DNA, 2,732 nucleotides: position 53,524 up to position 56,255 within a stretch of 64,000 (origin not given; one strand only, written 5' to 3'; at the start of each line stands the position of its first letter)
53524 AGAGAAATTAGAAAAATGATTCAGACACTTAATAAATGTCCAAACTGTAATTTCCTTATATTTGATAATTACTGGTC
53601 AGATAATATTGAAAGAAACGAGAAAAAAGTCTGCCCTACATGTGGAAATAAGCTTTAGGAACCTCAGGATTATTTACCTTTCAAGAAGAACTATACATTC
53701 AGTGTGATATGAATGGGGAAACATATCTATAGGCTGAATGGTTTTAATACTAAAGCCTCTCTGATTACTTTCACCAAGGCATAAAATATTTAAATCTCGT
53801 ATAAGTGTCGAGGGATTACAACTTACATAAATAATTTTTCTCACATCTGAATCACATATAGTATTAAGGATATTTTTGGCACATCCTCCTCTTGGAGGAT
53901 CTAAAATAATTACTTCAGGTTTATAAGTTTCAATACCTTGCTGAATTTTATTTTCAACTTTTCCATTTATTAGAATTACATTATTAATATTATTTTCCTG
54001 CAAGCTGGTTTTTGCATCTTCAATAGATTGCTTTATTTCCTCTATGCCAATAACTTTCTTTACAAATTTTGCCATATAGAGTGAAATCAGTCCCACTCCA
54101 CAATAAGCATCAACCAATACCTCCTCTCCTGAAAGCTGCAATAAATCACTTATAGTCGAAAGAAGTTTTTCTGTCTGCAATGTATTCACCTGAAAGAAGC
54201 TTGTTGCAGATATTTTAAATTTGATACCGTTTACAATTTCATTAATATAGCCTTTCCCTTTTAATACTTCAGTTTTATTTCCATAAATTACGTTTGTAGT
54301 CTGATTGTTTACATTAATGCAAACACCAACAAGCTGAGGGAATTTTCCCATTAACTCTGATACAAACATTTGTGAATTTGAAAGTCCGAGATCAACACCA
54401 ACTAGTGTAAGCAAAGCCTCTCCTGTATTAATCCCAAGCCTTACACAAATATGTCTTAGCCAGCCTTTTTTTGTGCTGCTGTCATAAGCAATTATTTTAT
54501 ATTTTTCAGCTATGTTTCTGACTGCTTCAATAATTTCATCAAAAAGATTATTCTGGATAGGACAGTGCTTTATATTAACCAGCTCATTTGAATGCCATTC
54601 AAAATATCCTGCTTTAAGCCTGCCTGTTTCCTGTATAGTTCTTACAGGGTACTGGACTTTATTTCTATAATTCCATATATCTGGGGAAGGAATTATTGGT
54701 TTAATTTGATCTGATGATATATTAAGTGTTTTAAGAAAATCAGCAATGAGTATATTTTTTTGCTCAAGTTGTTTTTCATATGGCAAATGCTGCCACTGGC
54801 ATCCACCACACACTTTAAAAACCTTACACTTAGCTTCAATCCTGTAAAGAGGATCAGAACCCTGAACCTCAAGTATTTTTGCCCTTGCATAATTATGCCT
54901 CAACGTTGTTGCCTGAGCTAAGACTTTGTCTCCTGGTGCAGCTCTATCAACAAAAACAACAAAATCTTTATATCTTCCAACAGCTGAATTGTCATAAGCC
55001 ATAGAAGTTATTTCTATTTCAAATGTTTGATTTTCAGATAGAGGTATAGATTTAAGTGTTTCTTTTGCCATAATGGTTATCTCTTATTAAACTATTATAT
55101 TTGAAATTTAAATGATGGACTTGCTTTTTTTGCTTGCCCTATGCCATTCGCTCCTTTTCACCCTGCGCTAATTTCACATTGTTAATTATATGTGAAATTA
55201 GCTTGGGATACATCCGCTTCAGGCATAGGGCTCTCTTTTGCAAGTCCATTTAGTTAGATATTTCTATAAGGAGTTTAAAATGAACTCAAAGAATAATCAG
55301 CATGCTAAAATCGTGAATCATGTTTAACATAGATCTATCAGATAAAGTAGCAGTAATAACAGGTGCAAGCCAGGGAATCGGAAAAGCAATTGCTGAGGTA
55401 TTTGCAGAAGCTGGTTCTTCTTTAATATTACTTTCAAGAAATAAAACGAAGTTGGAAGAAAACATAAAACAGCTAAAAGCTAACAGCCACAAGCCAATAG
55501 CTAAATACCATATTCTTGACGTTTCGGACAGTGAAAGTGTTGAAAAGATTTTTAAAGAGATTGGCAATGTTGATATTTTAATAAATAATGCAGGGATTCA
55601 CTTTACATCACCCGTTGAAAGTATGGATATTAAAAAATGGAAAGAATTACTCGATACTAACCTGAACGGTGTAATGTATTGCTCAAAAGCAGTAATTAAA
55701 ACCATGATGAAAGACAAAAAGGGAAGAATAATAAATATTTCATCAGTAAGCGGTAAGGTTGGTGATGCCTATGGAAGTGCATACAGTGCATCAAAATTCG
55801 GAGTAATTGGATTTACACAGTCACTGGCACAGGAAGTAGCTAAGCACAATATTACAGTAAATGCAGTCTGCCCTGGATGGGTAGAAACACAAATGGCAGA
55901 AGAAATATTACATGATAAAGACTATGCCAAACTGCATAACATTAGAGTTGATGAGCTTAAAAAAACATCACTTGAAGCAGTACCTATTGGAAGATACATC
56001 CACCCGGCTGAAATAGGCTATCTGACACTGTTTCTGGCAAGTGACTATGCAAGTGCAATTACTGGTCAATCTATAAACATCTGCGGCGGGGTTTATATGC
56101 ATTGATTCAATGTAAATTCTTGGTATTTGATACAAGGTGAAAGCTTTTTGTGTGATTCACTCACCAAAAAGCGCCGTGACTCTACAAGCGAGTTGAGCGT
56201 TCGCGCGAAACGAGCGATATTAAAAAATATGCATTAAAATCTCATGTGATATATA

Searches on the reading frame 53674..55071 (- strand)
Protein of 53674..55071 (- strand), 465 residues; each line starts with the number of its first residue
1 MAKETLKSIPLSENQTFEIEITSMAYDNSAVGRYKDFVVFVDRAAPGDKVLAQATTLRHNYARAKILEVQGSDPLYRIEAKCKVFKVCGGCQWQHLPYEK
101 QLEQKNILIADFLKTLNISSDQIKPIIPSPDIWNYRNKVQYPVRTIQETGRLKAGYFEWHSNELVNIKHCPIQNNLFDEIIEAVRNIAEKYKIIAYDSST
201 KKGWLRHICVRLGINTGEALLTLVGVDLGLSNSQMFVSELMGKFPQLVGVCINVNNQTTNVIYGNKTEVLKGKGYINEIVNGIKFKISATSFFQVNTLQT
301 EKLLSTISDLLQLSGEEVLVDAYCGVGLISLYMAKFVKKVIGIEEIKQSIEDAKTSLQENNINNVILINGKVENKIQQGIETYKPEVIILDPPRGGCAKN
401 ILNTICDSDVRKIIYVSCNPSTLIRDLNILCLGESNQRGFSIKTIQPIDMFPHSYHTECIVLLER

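Call 68: search_protein_families(library=pfam, proteins=[window:53674-55071:-], max_evalue=0.001)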
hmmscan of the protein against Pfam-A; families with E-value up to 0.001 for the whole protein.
window:53674-55071:- (465 aa): 7 families
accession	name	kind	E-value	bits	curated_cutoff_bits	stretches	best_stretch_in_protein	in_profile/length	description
PF05958.17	tRNA_U5-meth_tr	-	1.1e-23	84.3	23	1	274-465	157-356/357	tRNA (Uracil-5-)-methyltransferase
PF01938.26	TRAM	-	7e-07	29.5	21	1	13-67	4-61/61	TRAM domain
PF09445.16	Methyltransf_15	-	4e-06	26.9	22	1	317-397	2-84/165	RNA cap guanine-N2 methyltransferase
PF13847.12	Methyltransf_31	-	1.3e-05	25.4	27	1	316-406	4-88/145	Methyltransferase domain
PF05175.20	MTS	-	3.8e-05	23.8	23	1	305-393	25-107/170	Methyltransferase small domain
PF01135.25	PCMT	-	7.8e-05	23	20.3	1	288-370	46-131/210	Protein-L-isoaspartate(D-aspartate) O-methyltransferase (PCMT)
PF02475.24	TRM5-TYW2_MTfase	-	0.00018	21.9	28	1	281-374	6-98/164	TRM5/TYW2 methyltransferase domain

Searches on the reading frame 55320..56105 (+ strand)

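Call 68: search_protein_families(library=pfam, proteins=[window:55320-56105:+], max_evalue=0.001)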
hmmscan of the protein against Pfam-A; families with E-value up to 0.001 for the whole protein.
window:55320-56105:+ (261 aa): 9 families
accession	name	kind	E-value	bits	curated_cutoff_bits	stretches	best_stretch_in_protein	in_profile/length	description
PF00106.31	adh_short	-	5e-65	219.1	26.6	1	9-199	1-193/195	short chain dehydrogenase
PF13561.12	adh_short_C2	-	7.4e-58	196.3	27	1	15-258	1-235/236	Enoyl-(Acyl carrier protein) reductase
PF08659.16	KR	-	3.1e-14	53.7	22.6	1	12-159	4-153/180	KR domain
PF01370.27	Epimerase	-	4.2e-08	33.3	20.9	1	12-149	2-124/240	NAD dependent epimerase/dehydratase family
PF02719.21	Polysacc_synt_2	-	1.2e-06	28.4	20.2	1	12-131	2-121/293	Polysaccharide biosynthesis protein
PF16363.11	GDP_Man_Dehyd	-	1.2e-05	25.3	27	1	13-142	2-129/332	GDP-mannose 4,6 dehydratase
PF23441.1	SDR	-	4.5e-05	23.4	27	1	6-206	5-212/258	SDR-like rossmann domain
PF13460.12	NAD_binding_10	-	5.7e-05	23.5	27.2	1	15-191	1-149/184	NAD(P)H-binding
PF02737.24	3HCDH_N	-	0.00025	21.4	22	0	10-82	2-68/180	3-hydroxyacyl-CoA dehydrogenase, NAD binding domain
